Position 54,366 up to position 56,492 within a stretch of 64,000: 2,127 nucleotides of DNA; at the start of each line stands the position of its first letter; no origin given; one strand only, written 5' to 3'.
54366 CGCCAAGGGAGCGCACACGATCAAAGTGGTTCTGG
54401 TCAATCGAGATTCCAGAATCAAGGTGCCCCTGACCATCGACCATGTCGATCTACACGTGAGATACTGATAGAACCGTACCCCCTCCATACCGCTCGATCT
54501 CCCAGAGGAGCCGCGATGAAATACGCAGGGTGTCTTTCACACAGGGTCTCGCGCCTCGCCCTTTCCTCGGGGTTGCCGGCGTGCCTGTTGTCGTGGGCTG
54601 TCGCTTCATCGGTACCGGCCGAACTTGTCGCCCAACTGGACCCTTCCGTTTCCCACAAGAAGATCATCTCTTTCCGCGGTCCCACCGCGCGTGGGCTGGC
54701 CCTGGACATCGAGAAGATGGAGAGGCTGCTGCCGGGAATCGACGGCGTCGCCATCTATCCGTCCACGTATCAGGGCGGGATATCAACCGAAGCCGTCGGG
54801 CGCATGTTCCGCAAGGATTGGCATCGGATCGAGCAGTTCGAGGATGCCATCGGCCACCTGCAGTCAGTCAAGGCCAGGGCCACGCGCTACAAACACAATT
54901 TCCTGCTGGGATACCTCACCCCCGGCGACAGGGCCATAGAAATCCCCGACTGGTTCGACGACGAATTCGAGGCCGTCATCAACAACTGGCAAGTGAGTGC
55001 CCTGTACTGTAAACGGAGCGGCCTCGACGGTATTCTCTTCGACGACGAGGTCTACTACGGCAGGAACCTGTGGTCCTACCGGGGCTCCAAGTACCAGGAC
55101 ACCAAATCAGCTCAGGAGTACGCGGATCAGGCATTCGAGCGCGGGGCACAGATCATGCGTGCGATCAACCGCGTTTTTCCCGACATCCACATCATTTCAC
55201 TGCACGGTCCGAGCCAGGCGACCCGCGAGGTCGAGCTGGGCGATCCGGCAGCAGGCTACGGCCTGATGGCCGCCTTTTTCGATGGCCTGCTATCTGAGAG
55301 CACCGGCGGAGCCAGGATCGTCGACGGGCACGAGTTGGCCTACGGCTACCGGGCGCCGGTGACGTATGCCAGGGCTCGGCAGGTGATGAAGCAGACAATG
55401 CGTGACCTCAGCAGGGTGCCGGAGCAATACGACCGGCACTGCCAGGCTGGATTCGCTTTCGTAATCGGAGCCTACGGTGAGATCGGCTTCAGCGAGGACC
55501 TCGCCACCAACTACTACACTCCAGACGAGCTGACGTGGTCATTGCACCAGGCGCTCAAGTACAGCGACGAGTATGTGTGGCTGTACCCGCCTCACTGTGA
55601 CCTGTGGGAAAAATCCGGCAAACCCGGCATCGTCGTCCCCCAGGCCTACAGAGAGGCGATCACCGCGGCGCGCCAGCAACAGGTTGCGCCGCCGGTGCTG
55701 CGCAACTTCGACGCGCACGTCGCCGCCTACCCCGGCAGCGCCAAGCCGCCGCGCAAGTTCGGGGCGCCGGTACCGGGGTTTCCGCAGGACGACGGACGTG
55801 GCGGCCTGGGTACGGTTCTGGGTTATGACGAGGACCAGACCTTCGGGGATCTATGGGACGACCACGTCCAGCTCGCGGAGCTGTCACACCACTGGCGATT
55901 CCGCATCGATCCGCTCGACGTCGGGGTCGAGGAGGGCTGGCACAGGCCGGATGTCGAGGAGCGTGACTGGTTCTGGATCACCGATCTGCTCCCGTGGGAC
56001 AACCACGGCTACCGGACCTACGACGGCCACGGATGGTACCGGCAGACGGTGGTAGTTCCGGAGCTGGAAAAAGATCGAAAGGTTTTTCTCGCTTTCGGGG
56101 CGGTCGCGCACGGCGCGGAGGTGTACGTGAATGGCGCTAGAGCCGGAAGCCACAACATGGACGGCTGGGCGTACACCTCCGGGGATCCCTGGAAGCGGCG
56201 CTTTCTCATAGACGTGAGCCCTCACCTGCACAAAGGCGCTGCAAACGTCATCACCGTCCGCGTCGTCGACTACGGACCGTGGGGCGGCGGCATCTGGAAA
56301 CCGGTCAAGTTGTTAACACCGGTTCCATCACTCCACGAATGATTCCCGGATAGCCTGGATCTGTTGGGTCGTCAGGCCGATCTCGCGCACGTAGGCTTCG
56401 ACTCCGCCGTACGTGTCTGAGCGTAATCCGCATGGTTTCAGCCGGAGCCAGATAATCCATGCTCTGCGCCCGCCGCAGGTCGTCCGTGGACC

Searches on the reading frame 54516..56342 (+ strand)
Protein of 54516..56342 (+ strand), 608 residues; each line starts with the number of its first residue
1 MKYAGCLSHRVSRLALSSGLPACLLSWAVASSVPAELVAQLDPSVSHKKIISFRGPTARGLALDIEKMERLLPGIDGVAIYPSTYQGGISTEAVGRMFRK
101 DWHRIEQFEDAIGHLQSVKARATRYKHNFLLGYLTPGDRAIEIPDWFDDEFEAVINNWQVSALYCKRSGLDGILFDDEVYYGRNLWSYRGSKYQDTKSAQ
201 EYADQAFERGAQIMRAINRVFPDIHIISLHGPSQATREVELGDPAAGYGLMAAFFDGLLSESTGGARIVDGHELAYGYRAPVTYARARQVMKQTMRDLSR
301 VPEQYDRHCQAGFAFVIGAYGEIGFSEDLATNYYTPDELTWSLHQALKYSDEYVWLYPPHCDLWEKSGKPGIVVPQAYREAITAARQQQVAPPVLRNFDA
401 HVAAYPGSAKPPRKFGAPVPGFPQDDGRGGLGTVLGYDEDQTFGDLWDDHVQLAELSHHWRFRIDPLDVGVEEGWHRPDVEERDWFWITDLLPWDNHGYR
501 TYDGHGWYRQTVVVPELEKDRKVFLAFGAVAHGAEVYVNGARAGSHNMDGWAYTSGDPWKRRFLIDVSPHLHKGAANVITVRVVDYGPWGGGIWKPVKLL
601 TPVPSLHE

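Call 66: search_protein_families(library=pfam, proteins=[window:54516-56342:+], max_evalue=0.001)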
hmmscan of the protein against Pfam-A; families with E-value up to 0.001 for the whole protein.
window:54516-56342:+ (608 aa): 1 family
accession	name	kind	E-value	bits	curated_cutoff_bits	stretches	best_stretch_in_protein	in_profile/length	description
PF02837.24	Glyco_hydro_2_N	-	1.2e-10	42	28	1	454-586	2-136/169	Glycosyl hydrolases family 2, sugar binding domain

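Call 87: search_protein_families(library=ncbifam, proteins=[window:54516-56342:+], max_evalue=0.001)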
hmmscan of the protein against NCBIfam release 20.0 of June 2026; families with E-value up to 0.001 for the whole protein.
window:54516-56342:+ (608 aa): 6 families
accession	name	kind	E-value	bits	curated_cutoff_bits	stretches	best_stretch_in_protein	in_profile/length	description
NF007538.0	PRK10150.1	equivalog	3.8e-11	42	544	1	453-547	12-108/607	beta-glucuronidase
NF041462.1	GalA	equivalog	1.4e-09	36.6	900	1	496-583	68-151/763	beta-galactosidase GalA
NF041463.1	GalB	equivalog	1.1e-08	33.4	900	1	500-585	130-205/869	beta-galactosidase GalB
NF045579.1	rhamnoside_JR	domain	4.8e-07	30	50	1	495-585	31-110/123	glycosylhydrolase-like jelly roll fold domain-containing protein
NF049890.1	Bet1-4galacdseBT4151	equivalog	1.2e-05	23.5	1500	0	499-547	102-150/952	exo-beta-1,4-galactosidase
NF050095.1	BetGlucuronLacZ4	equivalog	0.00013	20.2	950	1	502-584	58-130/666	beta-glucuronidase LacZ4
